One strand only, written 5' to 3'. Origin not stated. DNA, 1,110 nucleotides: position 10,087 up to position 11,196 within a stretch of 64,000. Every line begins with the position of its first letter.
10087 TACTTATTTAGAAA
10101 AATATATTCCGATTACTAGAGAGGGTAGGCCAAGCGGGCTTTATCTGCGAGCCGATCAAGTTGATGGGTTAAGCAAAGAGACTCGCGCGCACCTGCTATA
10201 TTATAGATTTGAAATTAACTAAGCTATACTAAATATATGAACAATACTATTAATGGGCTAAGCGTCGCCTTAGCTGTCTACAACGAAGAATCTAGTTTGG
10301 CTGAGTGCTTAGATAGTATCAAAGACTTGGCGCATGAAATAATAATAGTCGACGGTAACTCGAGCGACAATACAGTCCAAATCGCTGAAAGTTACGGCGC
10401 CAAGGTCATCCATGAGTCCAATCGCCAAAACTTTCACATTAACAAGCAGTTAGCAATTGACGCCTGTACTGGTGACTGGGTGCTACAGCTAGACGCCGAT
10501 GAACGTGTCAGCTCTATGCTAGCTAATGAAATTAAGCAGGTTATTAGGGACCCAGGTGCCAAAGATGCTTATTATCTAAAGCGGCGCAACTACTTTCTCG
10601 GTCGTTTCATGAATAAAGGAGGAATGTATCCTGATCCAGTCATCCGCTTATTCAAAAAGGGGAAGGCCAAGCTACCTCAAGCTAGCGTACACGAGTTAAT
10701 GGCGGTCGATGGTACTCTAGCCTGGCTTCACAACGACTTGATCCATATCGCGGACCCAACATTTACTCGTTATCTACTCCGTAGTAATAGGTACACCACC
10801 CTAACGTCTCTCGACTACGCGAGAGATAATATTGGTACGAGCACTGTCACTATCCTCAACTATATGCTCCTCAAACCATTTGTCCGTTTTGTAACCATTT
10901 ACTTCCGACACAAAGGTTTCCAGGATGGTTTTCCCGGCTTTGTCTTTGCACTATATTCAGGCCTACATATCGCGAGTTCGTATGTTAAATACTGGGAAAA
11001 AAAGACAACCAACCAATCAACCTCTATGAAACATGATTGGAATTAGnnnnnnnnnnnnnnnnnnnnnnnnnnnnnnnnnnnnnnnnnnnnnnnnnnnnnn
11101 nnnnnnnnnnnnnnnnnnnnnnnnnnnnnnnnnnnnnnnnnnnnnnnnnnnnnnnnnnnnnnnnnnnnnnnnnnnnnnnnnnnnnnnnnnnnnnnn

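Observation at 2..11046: Three WaaE/KdtX-like GT2 paralogs interleaved with GT-C and other GT genes (modular cassette-like repetition)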

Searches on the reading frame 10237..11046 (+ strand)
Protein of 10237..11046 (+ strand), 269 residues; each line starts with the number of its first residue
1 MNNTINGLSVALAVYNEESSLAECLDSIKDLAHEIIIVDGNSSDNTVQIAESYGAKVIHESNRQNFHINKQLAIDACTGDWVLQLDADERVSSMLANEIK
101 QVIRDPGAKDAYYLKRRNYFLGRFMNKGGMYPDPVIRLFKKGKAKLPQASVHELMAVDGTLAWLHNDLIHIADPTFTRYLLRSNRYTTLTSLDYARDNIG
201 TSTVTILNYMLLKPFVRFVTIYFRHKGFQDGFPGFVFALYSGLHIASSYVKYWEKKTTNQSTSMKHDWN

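Call 5: search_protein_families(library=pfam, proteins=[window:10237-11046:+], max_evalue=0.01)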
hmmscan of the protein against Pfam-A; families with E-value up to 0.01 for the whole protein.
window:10237-11046:+ (269 aa): 2 families
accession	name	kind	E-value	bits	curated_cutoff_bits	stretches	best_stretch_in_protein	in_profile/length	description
PF00535.33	Glycos_transf_2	-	2.6e-23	83.2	23.3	1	9-113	1-113/168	Glycosyl transferase family 2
PF13704.12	Glyco_tranf_2_4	-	7.3e-08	33.2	27.5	1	16-89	2-82/98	Glycosyl transferase family 2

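Call 10: search_protein_families(library=ncbifam, proteins=[window:10237-11046:+], max_evalue=0.01)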
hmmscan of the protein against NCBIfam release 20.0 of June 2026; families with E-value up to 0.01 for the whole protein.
window:10237-11046:+ (269 aa): 17 families
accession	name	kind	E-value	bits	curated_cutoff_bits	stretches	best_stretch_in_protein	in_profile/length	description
TIGR04283.1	glyco_like_mftF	equivalog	1.7e-15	57.3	182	1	8-113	1-107/221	TIGR04283 family arsenosugar biosynthesis glycosyltransferase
TIGR04195.1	S_glycosyl_SunS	equivalog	3.7e-13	49.1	350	1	10-104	61-156/421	SunS family peptide S-glycosyltransferase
NF007482.0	PRK10073.1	equivalog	3.3e-10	39.5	423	1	1-97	1-104/334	glycosyltransferase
TIGR04182.1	glyco_TIGR04182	equivalog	5.1e-09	35.9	325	1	10-97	4-91/293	S-layer glycoprotein N-glycosyltransferase AglJ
NF038302.1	EPS_HpsE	equivalog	3.2e-08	32.9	300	1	8-91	3-99/307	hormogonium polysaccharide biosynthesis glycosyltransferase HpsE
NF010496.0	PRK13915.1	equivalog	6.9e-08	31.9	262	1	8-63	33-94/307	glucosyl-3-phosphoglycerate synthase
NF041391.1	DPhHxTase_Halo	equivalog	1.3e-06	27.6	375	1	14-90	3-80/213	dolichyl-phosphate hexose transferase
NF053739.1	GlytfEpsEBac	equivalog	5e-05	22.4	450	1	8-89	3-93/265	glycosyltransferase EpsE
NF007986.1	PRK10714.1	equivalog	0.00011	21.4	529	1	3-90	3-102/316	undecaprenyl-phosphate 4-deoxy-4-formamido-L-arabinose transferase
NF050050.1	ProtGlycPglI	equivalog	0.00014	21.4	500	1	8-102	4-104/306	GalNAc(5)-diNAcBac-PP-undecaprenol beta-1,3-glucosyltransferase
NF047683.1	TeichurnBiosyTuaG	equivalog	0.00048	19.8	400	1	3-91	3-99/252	teichuronic acid biosynthesis protein TuaG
TIGR03937.1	PgaC_IcaA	equivalog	0.00079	18.5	422.3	1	4-91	43-138/407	poly-beta-1,6-N-acetyl-D-glucosamine synthase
NF058614.1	PPMAGASynPpgS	equivalog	0.0012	18.4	370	1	12-59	6-53/226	polyprenyl-phospho-N-acetylgalactosaminyl synthase PpgS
NF041875.1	EPS_EpsD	equivalog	0.0015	18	370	1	8-96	1-97/325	exopolysaccharide biosynthesis glycosyltransferase EpsD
TIGR03111.1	glyc2_xrt_Gpos1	hypoth_equivalog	0.0053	15.6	363.95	1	9-89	52-142/439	TIGR03111 family XrtG-associated glycosyltransferase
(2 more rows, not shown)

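Call 11: search_solved_structures(query=window:10237-11046:+, max_evalue=0.01)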
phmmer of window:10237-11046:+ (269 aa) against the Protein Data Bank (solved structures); distinct sequences matched with E-value up to 0.01: 13.
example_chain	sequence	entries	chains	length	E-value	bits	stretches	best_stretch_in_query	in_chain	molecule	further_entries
22ao_A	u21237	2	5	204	1.8e-13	53.9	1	8-159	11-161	GmaR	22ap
7msp_A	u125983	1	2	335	2.8e-09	40.1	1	9-103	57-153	SPbeta prophage-derived glycosyltransferase SunS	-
7msn_A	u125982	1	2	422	4e-09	39.6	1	9-103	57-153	SPbeta prophage-derived glycosyltransferase SunS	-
7msk_A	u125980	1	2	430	1.8e-08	37.5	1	9-100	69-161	Glyco_trans_2-like domain-containing protein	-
6p61_A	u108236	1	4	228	2e-05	27.5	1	8-99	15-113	Glycosyltransferase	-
3bcv_A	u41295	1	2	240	2.6e-05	27.1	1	7-95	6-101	Putative glycosyltransferase protein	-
5hea_A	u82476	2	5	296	0.00048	22.9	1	8-108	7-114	Putative glycosyltransferase (GalT1)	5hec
5tze_C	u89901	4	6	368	0.0019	21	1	9-101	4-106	Glycosyl transferase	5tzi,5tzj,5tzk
9omj_A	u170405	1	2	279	0.0023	20.7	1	8-89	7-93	Glycosyltransferase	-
9omm_A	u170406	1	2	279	0.0024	20.6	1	8-89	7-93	Glycosyltransferase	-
9omh_A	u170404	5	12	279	0.0025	20.6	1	8-89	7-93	Glycosyltransferase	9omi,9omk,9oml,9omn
3f1y_A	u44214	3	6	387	0.0032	20.3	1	27-127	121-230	Mannosyl-3-phosphoglycerate synthase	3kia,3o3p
5tz8_A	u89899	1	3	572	0.0042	19.9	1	9-100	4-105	Glycosyl transferase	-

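Call 12: find_encoding_contigs(protein=window:10237-11046:+, flank=10000, max_places=6)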
Protein window:10237-11046:+ (269 aa): 1 contig read that carries it; 1 place shown.
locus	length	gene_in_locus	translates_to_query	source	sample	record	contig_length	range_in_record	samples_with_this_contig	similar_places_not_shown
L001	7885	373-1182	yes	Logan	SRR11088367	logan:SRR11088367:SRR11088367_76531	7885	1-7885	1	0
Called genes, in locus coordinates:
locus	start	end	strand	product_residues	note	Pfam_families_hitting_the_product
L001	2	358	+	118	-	?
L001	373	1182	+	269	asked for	PF00535:Glycos_transf_2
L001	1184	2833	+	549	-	-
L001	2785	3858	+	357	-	PF13579:Glyco_trans_4_4, PF13439:Glyco_transf_4, PF00534:Glycos_transf_1, PF13692:Glyco_trans_1_4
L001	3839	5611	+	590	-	-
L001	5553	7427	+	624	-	-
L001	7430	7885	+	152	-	?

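Call 13: find_homologous_proteins(query=window:10237-11046:+, max_evalue=0.00001)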
Query window:10237-11046:+ (269 aa): 3937 proteins with E <= 0.00001 among 4228 candidates; the best 120 are listed.
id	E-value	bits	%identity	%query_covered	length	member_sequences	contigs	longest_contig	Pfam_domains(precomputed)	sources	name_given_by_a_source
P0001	1.7e-177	606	99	100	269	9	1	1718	PF00535.33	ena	-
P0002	1.2e-157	541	92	95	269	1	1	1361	PF00535.33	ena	-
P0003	3.7e-156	536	87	100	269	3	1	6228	PF00535.33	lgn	-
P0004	5.0e-152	523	82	100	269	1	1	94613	PF00535.33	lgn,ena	-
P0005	1.9e-151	521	85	100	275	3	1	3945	PF00535.33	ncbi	-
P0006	2.5e-146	504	81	100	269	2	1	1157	PF00535.33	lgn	-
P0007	4.9e-145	500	80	100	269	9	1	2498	PF00535.33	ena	-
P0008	6.1e-145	500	79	100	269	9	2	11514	PF00535.33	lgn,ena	-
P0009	9.9e-145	499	79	100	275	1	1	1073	PF00535.33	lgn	-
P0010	1.7e-144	498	80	100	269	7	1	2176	PF00535.33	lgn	-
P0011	1.9e-144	498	79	100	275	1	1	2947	PF00535.33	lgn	-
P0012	2.9e-143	494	78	100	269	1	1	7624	PF00535.33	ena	-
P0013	4.4e-143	493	82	97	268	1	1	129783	PF00535.33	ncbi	-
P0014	1.6e-141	488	77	100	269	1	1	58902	PF00535.33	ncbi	ncbi:MAG: glycosyltransferase family 2 protein [Candidatus Microgenomates bacterium]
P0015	1.7e-141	488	78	100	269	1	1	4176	PF00535.33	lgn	-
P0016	1.6e-129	449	73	100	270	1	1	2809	PF00535.33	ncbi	-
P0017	4.9e-128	444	71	100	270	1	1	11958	PF00535.33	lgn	-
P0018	1.3e-126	440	72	100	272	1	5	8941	PF00535.33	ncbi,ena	-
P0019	1.5e-125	436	70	100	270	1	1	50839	PF00535.33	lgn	-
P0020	7.8e-125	434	75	93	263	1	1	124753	PF00535.33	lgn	-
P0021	9.7e-125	433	75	97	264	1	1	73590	PF00535.33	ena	-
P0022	2.2e-124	432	71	99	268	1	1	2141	PF00535.33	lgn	-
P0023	6.9e-124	431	74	93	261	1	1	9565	PF00535.33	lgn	-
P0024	7.5e-124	430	77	94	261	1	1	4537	PF00535.33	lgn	-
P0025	4.7e-123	428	73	96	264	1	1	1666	PF00535.33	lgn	-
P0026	5.2e-123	428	75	94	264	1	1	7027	PF00535.33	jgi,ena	-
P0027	2.0e-122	426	74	94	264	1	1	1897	PF00535.33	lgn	-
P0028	4.9e-122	425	72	97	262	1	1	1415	PF00535.33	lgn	-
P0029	5.3e-122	424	71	97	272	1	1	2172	PF00535.33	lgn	-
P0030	5.4e-122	424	75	93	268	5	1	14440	PF00535.33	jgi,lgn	jgi:glycosyltransferase involved in cell wall biosynthesis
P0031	1.4e-121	423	73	97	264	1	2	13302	PF00535.33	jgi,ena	-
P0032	1.6e-121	423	72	97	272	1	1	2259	PF00535.33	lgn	-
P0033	2.0e-121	422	75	94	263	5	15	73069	PF00535.33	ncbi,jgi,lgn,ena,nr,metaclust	ncbi:MAG: Glycosyl transferase family 2 [Microgenomates group bacterium GW2011_GWC2_45_8]|nr:MAG: Gl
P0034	2.0e-121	422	71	97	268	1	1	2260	PF00535.33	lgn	-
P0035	2.1e-121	422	72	97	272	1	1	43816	PF00535.33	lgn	-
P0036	2.2e-121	422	74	94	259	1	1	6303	PF00535.33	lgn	-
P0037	5.2e-121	421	75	93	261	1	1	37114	PF00535.33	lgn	-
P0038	6.6e-121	421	74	94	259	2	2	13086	PF00535.33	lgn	-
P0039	6.8e-121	421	69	100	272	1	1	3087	PF00535.33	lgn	-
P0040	7.9e-121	421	73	94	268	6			PF00535.33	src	-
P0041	1.1e-120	420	68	100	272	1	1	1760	PF00535.33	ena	-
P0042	2.4e-120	419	74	93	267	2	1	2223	PF00535.33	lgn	-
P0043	2.9e-120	419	72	95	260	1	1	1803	PF00535.33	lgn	-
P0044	3.2e-120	419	71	97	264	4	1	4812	PF00535.33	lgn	-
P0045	5.7e-120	418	71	96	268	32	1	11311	PF00535.33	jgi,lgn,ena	-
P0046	6.0e-120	418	69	97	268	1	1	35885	PF00535.33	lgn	-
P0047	9.1e-120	417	74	94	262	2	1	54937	PF00535.33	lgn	-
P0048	1.2e-119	417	71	97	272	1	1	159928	PF00535.33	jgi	-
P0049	1.4e-119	416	73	94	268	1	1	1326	PF00535.33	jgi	-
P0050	1.9e-119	416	66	100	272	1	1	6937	PF00535.33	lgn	-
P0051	2.1e-119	416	72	96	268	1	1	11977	PF00535.33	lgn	-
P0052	2.1e-119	416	71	97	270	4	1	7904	PF00535.33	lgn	-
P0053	2.4e-119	416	71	96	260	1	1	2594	PF00535.33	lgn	-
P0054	3.0e-119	415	73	93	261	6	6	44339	PF00535.33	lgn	-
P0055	3.0e-119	415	67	100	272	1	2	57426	PF00535.33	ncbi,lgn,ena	-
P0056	4.0e-119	415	73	95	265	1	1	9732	PF00535.33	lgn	-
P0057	4.4e-119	415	71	95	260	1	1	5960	PF00535.33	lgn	-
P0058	4.5e-119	415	70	97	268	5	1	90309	PF00535.33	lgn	-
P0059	5.1e-119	415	72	95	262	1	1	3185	PF00535.33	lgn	-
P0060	6.0e-119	414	72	94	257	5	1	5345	PF00535.33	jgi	-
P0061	6.8e-119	414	75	93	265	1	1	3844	PF00535.33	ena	-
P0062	7.4e-119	414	70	97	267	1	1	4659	PF00535.33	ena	-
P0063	8.4e-119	414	70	97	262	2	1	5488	PF00535.33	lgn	-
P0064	1.1e-118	413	69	100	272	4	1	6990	PF00535.33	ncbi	-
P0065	1.2e-118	413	68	97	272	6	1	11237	PF00535.33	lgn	-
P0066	1.3e-118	413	68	100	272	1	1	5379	PF00535.33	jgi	jgi:glycosyltransferase involved in cell wall biosynthesis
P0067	1.4e-118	413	71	97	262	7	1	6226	PF00535.33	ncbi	-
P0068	1.5e-118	413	72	94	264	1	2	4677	PF00535.33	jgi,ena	jgi:glycosyltransferase involved in cell wall biosynthesis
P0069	1.8e-118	413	73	95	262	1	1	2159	PF00535.33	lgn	-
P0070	1.9e-118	413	70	97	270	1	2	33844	PF00535.33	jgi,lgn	jgi:glycosyltransferase involved in cell wall biosynthesis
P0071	1.9e-118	413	70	97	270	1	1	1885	PF00535.33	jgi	jgi:glycosyltransferase involved in cell wall biosynthesis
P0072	1.9e-118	413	72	95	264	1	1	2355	PF00535.33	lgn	-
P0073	3.5e-118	412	74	93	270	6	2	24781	PF00535.33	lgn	-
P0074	3.6e-118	412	71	96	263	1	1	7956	PF00535.33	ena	-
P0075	3.7e-118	412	67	99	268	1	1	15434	PF00535.33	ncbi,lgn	-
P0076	3.9e-118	412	73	93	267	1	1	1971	PF00535.33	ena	-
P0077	4.4e-118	412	68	100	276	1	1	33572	PF00535.33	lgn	-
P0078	5.5e-118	411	72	95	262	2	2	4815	PF00535.33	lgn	-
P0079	6.5e-118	411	73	93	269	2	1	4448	PF00535.33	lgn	-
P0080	7.2e-118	411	68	96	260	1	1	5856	PF00535.33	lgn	-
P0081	7.3e-118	411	71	94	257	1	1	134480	PF00535.33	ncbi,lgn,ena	-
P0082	1.0e-117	410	72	93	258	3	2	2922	PF00535.33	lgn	-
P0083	1.2e-117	410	68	97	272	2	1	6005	PF00535.33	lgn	-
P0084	1.2e-117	410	69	97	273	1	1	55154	PF00535.33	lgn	-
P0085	1.7e-117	410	72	93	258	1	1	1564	PF00535.33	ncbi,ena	-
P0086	1.7e-117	410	70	94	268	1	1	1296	PF00535.33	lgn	-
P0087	1.8e-117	410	71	96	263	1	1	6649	PF00535.33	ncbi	-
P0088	2.1e-117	409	69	97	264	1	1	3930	PF00535.33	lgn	-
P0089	3.1e-117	409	73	95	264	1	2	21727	PF00535.33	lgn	-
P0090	3.3e-117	409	70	94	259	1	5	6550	PF00535.33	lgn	-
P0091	3.9e-117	408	71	96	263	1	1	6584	PF00535.33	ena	-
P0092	4.1e-117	408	70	97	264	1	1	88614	PF00535.33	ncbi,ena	-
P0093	4.2e-117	408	68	97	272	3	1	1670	PF00535.33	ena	-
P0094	4.4e-117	408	67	100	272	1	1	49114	PF00535.33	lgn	-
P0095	4.4e-117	408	68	97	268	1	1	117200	PF00535.33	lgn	-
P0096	4.7e-117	408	72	94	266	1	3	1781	PF00535.33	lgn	-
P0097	6.4e-117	408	70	97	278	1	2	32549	PF00535.33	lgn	-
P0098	8.0e-117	407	72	96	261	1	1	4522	PF00535.33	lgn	-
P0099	9.6e-117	407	67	100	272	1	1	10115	PF00535.33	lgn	-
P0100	1.2e-116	407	69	97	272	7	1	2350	PF00535.33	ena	-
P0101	1.2e-116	407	73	95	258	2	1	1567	PF00535.33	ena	-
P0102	1.4e-116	407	66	98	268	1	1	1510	PF00535.33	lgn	-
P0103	1.4e-116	407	72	96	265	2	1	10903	PF00535.33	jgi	jgi:glycosyltransferase involved in cell wall biosynthesis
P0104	1.5e-116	406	69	97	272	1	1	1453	PF00535.33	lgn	-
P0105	1.6e-116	406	71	96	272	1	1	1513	PF00535.33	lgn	-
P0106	3.0e-116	406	67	100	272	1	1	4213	PF00535.33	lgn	-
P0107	3.2e-116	405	68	100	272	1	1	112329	PF00535.33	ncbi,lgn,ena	-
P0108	3.5e-116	405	71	93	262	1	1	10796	PF00535.33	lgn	-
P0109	3.8e-116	405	67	100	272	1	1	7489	PF00535.33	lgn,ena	-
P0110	4.6e-116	405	72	93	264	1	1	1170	PF00535.33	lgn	-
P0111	5.0e-116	405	71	93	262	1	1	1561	PF00535.33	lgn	-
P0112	5.0e-116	405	72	93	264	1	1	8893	PF00535.33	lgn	-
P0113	5.1e-116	405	68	97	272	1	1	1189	PF00535.33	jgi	jgi:glycosyltransferase involved in cell wall biosynthesis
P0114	5.6e-116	405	66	100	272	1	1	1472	PF00535.33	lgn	-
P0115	5.6e-116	405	67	99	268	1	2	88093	PF00535.33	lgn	-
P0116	7.0e-116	404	71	94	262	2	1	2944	PF00535.33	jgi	jgi:glycosyltransferase involved in cell wall biosynthesis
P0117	7.3e-116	404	72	93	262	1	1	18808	PF00535.33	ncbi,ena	-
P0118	7.5e-116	404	71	95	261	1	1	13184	PF00535.33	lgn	-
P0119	7.6e-116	404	73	93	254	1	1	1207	PF00535.33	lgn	-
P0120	7.8e-116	404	67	97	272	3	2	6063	PF00535.33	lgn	-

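Call 19: find_encoding_contigs(protein=P0004, flank=10000, max_places=2)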
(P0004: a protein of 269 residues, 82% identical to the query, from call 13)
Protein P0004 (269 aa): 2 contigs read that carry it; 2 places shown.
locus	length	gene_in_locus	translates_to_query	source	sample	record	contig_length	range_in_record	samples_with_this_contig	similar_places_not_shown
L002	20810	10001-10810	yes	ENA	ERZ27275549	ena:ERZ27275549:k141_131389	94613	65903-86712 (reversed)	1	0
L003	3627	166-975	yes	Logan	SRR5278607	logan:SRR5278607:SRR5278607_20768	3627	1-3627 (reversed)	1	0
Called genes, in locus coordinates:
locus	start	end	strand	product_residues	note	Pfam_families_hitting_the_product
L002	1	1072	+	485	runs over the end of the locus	PF01943:Polysacc_synt, PF13440:Polysacc_synt_3, PF03023:MurJ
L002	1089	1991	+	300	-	PF00535:Glycos_transf_2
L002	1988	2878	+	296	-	PF00535:Glycos_transf_2, PF13641:Glyco_tranf_2_3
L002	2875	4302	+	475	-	PF13231:PMT_2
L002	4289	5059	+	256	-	-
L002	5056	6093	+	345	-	PF00534:Glycos_transf_1, PF13692:Glyco_trans_1_4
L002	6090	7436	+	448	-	-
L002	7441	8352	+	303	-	PF00535:Glycos_transf_2, PF13641:Glyco_tranf_2_3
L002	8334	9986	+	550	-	PF02366:PMT, PF13231:PMT_2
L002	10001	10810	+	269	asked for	PF00535:Glycos_transf_2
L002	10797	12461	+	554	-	PF10131:PTPS_related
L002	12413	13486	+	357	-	PF13579:Glyco_trans_4_4, PF13439:Glyco_transf_4, PF00534:Glycos_transf_1, PF13692:Glyco_trans_1_4, PF20706:GT4-conflict (faint)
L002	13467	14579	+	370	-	-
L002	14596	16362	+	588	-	-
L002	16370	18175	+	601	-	-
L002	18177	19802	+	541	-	PF02366:PMT (weak), PF13231:PMT_2 (weak)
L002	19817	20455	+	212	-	PF00535:Glycos_transf_2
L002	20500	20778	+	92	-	PF10066:DUF2304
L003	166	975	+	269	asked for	PF00535:Glycos_transf_2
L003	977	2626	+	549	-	PF10131:PTPS_related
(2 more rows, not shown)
